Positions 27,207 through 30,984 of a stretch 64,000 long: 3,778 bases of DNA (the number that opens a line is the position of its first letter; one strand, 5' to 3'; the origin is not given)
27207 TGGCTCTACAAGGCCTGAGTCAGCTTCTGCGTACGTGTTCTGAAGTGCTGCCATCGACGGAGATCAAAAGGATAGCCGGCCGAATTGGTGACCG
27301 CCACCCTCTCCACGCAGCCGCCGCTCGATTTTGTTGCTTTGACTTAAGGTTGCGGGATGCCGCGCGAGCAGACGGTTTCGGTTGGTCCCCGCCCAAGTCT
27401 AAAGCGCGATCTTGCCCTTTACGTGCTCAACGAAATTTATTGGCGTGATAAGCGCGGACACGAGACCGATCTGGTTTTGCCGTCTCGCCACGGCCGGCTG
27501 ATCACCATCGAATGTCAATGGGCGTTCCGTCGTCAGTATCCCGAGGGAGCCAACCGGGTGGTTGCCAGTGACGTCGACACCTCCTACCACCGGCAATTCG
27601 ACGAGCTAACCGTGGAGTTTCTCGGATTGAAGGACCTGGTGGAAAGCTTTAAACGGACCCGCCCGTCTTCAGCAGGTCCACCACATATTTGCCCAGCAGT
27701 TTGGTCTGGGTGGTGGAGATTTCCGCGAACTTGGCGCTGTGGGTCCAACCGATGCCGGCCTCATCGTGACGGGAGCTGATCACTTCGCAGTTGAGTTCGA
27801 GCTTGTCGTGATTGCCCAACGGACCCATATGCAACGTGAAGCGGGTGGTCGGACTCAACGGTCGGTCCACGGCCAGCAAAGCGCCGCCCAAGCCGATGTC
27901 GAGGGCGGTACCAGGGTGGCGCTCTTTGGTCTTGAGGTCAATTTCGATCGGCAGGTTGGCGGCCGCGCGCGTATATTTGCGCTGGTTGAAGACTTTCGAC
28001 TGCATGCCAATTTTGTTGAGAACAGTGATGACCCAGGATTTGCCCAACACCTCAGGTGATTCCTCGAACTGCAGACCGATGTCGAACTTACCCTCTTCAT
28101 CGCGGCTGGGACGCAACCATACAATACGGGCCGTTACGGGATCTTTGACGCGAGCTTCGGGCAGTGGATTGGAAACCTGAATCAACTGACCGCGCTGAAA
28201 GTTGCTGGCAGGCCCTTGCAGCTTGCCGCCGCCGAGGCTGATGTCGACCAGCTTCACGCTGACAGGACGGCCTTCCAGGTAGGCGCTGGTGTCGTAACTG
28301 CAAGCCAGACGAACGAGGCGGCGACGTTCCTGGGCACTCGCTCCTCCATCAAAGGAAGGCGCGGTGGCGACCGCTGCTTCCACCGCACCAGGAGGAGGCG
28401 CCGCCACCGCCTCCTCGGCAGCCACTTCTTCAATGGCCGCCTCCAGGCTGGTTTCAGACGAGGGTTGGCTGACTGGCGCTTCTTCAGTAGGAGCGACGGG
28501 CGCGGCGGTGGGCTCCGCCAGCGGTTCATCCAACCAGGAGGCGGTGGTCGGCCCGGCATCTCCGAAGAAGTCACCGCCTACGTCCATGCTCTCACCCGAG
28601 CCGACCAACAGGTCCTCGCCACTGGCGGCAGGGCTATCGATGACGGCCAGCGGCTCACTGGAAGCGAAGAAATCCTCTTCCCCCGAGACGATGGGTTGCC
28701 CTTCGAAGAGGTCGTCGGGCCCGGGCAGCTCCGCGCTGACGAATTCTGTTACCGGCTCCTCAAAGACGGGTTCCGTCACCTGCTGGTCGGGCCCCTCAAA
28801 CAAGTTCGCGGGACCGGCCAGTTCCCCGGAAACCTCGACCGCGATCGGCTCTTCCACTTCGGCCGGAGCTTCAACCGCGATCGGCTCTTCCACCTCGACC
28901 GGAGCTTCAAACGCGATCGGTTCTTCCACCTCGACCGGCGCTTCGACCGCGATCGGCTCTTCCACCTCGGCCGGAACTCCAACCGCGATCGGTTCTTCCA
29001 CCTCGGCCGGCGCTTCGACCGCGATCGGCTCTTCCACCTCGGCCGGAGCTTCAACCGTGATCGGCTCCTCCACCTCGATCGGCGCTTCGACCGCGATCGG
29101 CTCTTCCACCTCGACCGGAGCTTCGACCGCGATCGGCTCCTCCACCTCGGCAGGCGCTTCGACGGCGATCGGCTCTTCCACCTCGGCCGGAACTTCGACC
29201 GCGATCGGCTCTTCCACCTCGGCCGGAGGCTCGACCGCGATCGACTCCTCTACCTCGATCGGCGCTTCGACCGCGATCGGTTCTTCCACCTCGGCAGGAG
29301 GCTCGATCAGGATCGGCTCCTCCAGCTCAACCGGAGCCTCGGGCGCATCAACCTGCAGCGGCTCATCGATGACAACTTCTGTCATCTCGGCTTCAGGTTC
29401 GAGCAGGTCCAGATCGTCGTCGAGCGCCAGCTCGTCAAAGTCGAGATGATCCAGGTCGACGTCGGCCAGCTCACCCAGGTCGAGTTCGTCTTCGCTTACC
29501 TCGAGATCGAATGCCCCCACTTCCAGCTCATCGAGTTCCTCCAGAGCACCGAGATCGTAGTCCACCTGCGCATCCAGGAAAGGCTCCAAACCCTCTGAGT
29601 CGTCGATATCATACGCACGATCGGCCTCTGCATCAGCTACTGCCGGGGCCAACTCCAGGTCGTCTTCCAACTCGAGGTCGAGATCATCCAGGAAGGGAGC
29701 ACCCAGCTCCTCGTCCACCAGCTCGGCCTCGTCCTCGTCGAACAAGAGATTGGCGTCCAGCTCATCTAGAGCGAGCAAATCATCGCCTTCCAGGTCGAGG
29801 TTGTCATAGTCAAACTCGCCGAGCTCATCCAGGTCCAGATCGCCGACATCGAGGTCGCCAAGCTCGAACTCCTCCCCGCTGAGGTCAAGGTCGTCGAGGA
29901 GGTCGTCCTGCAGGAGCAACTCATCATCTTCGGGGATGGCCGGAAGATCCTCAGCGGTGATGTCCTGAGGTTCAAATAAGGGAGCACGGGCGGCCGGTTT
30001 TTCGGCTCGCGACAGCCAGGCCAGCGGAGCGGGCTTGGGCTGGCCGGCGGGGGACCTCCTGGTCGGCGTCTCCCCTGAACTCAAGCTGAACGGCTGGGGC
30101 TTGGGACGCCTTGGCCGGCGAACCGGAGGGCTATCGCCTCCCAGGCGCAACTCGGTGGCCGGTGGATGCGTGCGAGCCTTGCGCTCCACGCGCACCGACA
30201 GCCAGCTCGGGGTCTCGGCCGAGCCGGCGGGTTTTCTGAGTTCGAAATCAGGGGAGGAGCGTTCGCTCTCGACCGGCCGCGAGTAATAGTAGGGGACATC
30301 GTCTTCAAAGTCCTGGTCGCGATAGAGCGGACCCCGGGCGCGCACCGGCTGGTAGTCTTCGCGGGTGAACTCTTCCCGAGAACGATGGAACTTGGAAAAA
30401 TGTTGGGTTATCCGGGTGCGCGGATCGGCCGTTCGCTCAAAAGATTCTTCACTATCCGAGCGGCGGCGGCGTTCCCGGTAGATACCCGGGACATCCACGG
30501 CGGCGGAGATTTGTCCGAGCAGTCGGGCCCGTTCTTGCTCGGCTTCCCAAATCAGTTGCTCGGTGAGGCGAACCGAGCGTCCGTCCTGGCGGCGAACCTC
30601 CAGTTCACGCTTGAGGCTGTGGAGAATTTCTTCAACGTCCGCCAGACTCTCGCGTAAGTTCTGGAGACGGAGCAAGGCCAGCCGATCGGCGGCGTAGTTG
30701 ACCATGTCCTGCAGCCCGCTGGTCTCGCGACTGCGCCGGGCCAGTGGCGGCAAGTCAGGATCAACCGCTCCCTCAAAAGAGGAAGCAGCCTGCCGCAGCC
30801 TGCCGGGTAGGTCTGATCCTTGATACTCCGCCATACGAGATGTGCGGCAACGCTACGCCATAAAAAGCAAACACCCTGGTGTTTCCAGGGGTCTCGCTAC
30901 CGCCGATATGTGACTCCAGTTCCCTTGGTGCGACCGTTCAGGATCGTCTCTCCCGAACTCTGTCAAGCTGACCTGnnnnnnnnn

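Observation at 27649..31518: Giant acidic repeat protein with tandem C-terminal PilZ domains, preceded by a small paralog of its N-terminal domain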

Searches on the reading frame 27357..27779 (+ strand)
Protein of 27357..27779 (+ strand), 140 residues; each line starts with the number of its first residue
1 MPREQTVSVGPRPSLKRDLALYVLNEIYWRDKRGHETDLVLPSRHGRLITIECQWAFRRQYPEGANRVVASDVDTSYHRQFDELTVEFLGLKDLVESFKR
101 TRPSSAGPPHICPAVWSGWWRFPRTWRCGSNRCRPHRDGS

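Call 33: search_protein_families(library=pfam, proteins=[window:27357-27779:+], max_evalue=0.001)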
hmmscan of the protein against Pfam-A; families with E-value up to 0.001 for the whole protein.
window:27357-27779:+ (140 aa): 1 family
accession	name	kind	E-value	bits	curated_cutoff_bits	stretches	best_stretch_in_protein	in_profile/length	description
PF13635.12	DUF4143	-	0.00047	20.4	28.1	1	27-55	131-159/160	Domain of unknown function (DUF4143)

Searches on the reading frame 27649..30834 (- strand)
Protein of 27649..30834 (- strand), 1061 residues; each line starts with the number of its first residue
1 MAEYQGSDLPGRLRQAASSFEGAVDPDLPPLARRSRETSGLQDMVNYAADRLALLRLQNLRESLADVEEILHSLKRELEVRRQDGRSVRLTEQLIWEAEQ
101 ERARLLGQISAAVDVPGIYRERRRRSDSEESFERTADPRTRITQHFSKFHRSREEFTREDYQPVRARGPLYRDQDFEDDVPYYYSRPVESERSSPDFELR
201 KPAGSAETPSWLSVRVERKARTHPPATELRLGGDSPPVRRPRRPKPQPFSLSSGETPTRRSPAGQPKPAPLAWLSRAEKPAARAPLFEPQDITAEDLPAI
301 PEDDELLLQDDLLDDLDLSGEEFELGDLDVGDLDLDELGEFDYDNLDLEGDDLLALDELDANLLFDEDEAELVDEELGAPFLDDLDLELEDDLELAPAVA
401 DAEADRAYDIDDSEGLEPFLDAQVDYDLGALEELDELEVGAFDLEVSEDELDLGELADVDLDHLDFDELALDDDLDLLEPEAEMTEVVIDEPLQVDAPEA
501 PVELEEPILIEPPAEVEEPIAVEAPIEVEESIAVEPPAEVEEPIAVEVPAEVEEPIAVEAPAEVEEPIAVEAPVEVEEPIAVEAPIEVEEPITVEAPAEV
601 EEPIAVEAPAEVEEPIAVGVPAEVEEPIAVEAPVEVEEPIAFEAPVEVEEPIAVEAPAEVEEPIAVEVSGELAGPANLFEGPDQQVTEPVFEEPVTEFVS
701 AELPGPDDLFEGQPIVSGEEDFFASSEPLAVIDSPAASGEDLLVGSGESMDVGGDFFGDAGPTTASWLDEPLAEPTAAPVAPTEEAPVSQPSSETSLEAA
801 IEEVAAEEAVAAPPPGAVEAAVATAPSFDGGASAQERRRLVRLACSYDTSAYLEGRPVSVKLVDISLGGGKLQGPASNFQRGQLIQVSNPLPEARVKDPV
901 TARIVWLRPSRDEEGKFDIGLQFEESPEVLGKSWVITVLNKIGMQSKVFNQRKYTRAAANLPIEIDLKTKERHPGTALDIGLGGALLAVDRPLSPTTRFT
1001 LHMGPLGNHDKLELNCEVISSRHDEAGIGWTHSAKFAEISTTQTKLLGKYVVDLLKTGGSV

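Call 3: search_protein_families(library=pfam, proteins=[window:27649-30834:-], max_evalue=1)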
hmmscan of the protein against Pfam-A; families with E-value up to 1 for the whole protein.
window:27649-30834:- (1061 aa): 1 family
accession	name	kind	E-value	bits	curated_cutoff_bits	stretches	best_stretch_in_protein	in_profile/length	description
PF07238.19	PilZ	-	2.2e-22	79.7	22.5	2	836-927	1-89/102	PilZ domain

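Call 4: search_protein_families(library=ncbifam, proteins=[window:27649-30834:-], max_evalue=1)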
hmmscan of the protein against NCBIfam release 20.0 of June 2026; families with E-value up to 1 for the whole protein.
window:27649-30834:- (1061 aa): 1 family
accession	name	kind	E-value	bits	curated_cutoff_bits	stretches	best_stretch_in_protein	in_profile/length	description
TIGR02266.1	gmx_TIGR02266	paralog_domain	5.5e-07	29.7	68.7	1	965-1051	8-95/96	TIGR02266 family protein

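Call 8: find_homologous_proteins(query=window:27649-30834:-)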
Query window:27649-30834:- (1061 aa): 11 proteins with E <= 0.001 among 8000 candidates.
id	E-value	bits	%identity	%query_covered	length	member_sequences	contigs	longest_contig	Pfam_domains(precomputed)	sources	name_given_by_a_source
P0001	0.0e+0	2212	100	97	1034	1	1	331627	PF07238.20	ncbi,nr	ncbi:MAG: PilZ domain-containing protein [Candidatus Eremiobacteraeota bacterium]|nr:PilZ domain-con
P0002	0.0e+0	2084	91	97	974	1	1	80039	PF07238.20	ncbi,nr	ncbi:MAG: PilZ domain-containing protein [Candidatus Eremiobacteraeota bacterium]|nr:PilZ domain-con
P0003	0.0e+0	1526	66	100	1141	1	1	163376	PF07238.20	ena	-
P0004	0.0e+0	1419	67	97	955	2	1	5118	PF07238.20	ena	-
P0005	0.0e+0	1411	78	43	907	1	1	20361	PF07238.20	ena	-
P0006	0.0e+0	1276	62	100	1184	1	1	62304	PF07238.20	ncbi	ncbi:MAG: PilZ domain-containing protein [Vulcanimicrobiota bacterium]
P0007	0.0e+0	1190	61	97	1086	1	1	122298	PF07238.20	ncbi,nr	ncbi:PilZ domain-containing protein [bacterium]|nr:PilZ domain-containing protein [bacterium]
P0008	2.3e-270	918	55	60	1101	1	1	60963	PF07238.20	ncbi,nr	ncbi:PilZ domain-containing protein [bacterium]|nr:PilZ domain-containing protein [bacterium]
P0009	3.8e-216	739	57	39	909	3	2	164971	PF07238.20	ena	-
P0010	3.5e-107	378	41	55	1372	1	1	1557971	PF07238.20,PF22240.2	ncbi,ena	-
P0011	1.0e-52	198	42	21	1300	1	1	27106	PF07238.20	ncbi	-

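Call 35: find_encoding_contigs(protein=P0010, flank=8000, max_places=1)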
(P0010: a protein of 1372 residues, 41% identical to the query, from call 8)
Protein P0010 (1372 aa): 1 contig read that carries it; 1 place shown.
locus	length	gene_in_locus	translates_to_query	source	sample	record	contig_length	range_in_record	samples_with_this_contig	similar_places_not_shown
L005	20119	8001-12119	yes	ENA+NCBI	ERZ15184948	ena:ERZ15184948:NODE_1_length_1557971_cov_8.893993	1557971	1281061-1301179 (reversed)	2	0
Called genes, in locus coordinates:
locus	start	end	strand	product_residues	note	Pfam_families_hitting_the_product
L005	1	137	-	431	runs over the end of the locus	-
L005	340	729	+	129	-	PF06993:DUF1304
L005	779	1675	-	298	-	PF01063:Aminotran_4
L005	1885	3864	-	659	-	PF03169:OPT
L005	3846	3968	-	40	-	-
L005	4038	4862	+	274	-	-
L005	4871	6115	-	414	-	-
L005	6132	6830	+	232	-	PF12804:NTP_transf_3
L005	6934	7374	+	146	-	PF00572:Ribosomal_L13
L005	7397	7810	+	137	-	PF00380:Ribosomal_S9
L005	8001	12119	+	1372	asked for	PF22240:ISP_coupler (faint), PF07238:PilZ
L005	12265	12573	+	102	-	PF12802:MarR_2, PF01047:MarR, PF13412:HTH_24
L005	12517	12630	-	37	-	-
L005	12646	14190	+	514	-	PF01336:tRNA_anti-codon, PF00152:tRNA-synt_2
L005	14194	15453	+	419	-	PF01168:Ala_racemase_N, PF00842:Ala_racemase_C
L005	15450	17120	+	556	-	PF13428:TPR_14 (faint), PF14559:TPR_19 (faint), PF17874:TPR_MalT (faint), PF00515:TPR_1 (faint), PF25058:ARM_TT21 (faint), PF28559:TPR_SusR (faint), PF07719:TPR_2 (faint), PF13424:TPR_12, +5 more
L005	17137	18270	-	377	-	PF07690:MFS_1, PF12832:MFS_1_like, PF07690:MFS_1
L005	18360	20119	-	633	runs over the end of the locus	-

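Call 36: find_encoding_contigs(protein=P0006, flank=8000, max_places=1)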
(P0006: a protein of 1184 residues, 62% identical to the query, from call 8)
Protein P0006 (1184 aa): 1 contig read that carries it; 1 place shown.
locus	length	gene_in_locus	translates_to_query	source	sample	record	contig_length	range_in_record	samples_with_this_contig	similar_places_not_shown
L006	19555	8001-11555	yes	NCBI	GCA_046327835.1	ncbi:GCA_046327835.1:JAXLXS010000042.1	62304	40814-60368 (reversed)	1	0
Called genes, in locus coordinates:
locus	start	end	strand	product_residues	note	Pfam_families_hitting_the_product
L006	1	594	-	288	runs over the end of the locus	-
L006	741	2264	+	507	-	PF00515:TPR_1 (faint), PF07719:TPR_2 (faint), PF13432:TPR_16 (faint), PF14559:TPR_19 (faint), PF07721:TPR_4 (faint), PF13428:TPR_14 (faint), PF13424:TPR_12, PF17874:TPR_MalT, +3 more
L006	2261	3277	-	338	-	PF01073:3Beta_HSD, PF01370:Epimerase, PF04321:RmlD_sub_bind, PF05368:NmrA, PF07993:NAD_binding_4 (faint), PF13460:NAD_binding_10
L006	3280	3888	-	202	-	PF21176:RecR_HhH, PF02132:RecR_ZnF, PF01751:Toprim (weak), PF13662:Toprim_4, PF21175:RecR_C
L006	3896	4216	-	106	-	PF02575:YbaB_DNA_bd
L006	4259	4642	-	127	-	PF00072:Response_reg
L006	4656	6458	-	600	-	PF13191:AAA_16 (weak), PF13177:DNA_pol3_delta2, PF13401:AAA_22, PF13604:AAA_30 (weak), PF00004:AAA, PF07728:AAA_5 (weak), PF22608:DNAX_ATPase_lid, PF12169:DNA_pol3_gamma3, +1 more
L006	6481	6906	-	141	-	-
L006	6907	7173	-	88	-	PF00462:Glutaredoxin, PF13417:GST_N_3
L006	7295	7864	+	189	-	-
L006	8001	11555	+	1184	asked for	PF07238:PilZ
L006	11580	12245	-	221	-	PF02527:GidB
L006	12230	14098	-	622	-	PF01134:GIDA, PF07992:Pyr_redox_2 (weak), PF12831:FAD_oxidored, PF21680:GIDA_C_1st, PF13932:SAM_GIDA_C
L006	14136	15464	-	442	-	PF10396:TrmE_N, PF12631:MnmE_helical, PF01926:MMR_HSR1, PF02421:FeoB_N (weak)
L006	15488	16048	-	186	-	PF13083:KH_KhpA-B, PF01424:R3H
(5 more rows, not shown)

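Call 74: search_protein_families(library=padloc, proteins=[window:27649-30834:-], max_evalue=0.01)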
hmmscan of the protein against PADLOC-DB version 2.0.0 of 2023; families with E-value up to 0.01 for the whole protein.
window:27649-30834:- (1061 aa): 0 families

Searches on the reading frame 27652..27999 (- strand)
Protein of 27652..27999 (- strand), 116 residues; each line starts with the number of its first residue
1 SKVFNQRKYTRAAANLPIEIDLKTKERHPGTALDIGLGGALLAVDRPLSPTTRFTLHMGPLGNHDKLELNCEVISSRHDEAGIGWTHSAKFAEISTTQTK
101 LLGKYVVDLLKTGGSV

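Call 73: search_protein_families(library=pfam, proteins=[window:27652-27999:-], max_evalue=0.1)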
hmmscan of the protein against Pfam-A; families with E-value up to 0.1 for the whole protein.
window:27652-27999:- (116 aa): 1 family
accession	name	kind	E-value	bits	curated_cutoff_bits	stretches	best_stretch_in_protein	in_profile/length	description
PF07238.19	PilZ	-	2e-10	41.3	22.5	1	5-106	1-100/102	PilZ domain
